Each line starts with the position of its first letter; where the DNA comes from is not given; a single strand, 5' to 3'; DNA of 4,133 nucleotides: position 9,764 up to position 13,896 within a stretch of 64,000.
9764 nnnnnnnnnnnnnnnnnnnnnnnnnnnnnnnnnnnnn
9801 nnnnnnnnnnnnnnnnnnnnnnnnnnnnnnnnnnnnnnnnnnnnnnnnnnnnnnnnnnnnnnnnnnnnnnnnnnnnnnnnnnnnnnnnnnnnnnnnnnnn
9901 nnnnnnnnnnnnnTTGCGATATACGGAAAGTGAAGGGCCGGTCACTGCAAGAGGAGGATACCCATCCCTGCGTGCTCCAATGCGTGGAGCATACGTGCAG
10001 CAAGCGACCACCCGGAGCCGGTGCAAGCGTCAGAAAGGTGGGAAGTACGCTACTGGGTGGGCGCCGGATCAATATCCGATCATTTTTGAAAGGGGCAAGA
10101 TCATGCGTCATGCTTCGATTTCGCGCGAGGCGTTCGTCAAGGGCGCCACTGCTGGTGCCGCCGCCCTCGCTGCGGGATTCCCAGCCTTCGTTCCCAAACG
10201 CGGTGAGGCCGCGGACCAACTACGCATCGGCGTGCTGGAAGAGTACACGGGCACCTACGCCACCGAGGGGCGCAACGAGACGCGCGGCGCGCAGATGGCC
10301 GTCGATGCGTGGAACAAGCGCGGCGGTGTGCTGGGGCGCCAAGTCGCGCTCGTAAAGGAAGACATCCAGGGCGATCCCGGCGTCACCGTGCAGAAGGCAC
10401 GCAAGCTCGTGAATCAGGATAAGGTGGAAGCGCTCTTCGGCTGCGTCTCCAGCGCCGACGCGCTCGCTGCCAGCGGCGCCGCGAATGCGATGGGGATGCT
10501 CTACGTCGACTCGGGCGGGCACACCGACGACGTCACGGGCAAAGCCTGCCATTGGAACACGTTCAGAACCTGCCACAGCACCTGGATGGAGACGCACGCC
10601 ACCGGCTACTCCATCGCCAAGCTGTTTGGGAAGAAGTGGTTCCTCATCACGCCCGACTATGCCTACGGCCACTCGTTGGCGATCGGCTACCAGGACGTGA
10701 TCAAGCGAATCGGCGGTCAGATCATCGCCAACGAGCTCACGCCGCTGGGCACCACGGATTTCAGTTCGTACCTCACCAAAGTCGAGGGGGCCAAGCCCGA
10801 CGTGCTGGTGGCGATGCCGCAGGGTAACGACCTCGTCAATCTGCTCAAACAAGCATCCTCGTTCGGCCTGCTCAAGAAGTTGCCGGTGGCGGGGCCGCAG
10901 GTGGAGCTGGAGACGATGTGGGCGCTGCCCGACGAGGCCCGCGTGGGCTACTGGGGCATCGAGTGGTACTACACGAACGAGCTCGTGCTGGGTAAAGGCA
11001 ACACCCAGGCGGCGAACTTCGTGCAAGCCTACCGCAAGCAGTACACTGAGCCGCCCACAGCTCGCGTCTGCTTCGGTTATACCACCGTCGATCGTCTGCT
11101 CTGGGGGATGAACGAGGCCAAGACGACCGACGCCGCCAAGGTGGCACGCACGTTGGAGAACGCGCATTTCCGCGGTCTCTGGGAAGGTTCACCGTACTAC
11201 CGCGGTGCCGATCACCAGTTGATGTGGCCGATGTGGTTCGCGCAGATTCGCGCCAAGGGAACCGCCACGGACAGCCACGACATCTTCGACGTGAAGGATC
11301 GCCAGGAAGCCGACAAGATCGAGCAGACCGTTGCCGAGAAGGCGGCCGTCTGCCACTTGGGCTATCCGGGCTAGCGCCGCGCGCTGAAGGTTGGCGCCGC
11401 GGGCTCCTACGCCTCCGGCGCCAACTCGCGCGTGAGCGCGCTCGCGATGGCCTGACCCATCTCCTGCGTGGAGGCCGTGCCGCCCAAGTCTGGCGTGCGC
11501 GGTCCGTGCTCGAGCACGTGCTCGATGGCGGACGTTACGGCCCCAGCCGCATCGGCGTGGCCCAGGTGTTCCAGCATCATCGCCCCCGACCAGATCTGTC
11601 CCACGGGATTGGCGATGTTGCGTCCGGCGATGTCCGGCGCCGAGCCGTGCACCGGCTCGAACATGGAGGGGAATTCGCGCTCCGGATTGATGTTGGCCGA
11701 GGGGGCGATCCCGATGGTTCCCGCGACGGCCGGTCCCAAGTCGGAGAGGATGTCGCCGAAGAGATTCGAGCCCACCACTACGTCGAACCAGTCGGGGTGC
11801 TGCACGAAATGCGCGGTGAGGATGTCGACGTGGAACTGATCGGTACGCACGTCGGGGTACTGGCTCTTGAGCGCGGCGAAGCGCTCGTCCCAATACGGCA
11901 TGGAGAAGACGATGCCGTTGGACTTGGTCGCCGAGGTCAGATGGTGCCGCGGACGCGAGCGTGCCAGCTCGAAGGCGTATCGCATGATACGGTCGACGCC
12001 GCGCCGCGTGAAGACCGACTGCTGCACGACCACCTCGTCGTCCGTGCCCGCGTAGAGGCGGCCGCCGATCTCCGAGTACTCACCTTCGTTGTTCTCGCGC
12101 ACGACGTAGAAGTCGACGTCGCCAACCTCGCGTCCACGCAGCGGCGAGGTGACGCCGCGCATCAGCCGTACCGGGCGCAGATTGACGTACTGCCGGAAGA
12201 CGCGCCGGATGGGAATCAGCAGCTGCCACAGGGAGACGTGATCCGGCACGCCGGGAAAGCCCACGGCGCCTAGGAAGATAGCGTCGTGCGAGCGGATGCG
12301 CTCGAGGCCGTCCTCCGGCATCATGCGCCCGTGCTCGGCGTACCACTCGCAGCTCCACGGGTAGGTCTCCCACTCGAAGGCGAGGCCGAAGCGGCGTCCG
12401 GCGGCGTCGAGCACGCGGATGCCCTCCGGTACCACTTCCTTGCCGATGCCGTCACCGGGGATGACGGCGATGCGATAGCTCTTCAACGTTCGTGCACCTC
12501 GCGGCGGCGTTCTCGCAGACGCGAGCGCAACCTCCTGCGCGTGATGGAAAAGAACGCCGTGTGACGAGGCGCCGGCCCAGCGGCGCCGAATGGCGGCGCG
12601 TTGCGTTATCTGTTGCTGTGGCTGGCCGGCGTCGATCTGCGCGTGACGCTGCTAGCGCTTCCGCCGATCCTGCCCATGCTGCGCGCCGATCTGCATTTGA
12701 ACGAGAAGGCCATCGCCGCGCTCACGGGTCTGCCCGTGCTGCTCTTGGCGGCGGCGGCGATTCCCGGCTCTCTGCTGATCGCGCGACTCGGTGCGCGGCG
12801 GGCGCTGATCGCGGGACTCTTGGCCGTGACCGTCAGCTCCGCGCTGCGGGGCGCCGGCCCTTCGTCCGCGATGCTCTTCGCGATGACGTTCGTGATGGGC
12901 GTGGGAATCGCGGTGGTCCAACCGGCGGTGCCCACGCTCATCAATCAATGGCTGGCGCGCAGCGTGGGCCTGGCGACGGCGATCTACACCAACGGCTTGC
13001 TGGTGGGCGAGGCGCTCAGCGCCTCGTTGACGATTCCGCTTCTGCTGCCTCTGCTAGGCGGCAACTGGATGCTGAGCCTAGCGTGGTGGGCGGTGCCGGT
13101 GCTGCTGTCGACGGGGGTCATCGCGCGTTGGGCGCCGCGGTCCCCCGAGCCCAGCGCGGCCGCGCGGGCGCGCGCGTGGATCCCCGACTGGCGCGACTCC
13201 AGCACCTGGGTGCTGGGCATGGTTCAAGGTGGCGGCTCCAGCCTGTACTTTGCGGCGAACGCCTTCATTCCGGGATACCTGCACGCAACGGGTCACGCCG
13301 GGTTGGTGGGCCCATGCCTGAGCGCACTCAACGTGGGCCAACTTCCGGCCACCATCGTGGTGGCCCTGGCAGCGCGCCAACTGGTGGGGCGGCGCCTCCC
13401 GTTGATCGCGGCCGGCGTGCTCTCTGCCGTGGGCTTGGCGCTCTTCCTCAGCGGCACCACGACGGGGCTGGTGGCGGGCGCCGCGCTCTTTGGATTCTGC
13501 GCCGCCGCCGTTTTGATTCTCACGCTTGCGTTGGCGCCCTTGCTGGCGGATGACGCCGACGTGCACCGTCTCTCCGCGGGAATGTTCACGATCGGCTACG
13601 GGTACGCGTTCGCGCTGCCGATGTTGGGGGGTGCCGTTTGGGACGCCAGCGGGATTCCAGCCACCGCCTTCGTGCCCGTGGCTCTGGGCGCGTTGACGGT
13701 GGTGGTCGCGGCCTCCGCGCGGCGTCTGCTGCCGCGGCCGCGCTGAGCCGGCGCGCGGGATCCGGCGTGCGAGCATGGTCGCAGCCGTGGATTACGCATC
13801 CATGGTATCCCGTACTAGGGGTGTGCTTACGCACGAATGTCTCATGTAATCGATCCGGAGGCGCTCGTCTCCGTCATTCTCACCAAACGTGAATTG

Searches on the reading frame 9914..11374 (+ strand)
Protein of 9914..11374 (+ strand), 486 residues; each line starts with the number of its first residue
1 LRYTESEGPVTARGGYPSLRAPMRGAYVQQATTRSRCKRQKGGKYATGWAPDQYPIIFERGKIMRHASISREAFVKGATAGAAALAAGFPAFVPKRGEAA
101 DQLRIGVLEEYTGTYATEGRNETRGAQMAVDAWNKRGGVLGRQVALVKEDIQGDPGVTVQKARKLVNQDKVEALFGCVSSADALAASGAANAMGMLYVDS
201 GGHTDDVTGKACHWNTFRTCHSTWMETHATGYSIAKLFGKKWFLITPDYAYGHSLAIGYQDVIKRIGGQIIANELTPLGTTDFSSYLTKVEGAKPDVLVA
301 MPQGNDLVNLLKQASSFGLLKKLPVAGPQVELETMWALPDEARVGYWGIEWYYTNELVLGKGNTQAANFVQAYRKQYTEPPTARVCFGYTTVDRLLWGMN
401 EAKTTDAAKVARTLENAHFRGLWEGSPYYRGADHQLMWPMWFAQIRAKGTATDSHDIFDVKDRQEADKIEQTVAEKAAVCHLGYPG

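Call 95: search_protein_families(library=pfam, proteins=[window:9914-11374:+], max_evalue=0.00001)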
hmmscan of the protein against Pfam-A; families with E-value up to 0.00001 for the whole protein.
window:9914-11374:+ (486 aa): 3 families
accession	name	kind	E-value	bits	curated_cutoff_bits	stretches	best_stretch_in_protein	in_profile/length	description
PF13458.12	Peripla_BP_6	-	2.6e-81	274.4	31.7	1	103-449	2-342/343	Periplasmic binding protein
PF13433.12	Peripla_BP_5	-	2.6e-34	119.4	27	1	103-450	1-341/363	Periplasmic binding protein domain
PF01094.35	ANF_receptor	-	1.2e-08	34.9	25.4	1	126-320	6-203/353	Receptor family ligand binding region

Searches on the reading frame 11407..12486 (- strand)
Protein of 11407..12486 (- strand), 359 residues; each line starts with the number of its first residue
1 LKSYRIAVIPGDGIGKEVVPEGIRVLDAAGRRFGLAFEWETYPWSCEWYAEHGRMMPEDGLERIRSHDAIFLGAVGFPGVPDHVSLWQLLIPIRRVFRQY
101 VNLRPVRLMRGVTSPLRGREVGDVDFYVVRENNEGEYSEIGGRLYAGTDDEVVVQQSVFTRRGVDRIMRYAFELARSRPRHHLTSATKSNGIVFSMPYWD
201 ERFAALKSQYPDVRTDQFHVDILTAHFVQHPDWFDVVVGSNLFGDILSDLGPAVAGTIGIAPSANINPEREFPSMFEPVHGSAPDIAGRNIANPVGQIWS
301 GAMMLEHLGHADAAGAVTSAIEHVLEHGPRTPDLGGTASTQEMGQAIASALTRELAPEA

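Call 95: search_protein_families(library=pfam, proteins=[window:11407-12486:-], max_evalue=0.00001)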
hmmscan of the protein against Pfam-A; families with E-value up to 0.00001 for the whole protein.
window:11407-12486:- (359 aa): 1 family
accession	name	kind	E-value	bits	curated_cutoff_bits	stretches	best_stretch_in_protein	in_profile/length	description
PF00180.25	Iso_dh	-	9.2e-93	311.7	27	1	6-347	2-348/348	Isocitrate/isopropylmalate dehydrogenase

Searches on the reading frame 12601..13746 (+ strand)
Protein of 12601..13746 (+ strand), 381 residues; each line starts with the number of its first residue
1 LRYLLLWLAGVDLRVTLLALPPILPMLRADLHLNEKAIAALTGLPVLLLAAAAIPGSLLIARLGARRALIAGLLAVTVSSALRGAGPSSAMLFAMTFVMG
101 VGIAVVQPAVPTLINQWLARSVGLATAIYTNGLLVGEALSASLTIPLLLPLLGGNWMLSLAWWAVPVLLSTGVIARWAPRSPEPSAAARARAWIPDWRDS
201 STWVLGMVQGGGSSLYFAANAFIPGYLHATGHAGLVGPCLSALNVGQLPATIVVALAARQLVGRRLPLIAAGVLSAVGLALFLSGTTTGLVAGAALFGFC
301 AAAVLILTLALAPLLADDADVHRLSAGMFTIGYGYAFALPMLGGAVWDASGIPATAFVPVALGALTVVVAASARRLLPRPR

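Call 95: search_protein_families(library=pfam, proteins=[window:12601-13746:+], max_evalue=0.00001)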
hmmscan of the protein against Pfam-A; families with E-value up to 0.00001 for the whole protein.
window:12601-13746:+ (381 aa): 1 family
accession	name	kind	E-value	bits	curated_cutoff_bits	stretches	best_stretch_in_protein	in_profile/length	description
PF07690.21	MFS_1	-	1.4e-18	67.4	33.4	1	19-199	14-202/347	Major Facilitator Superfamily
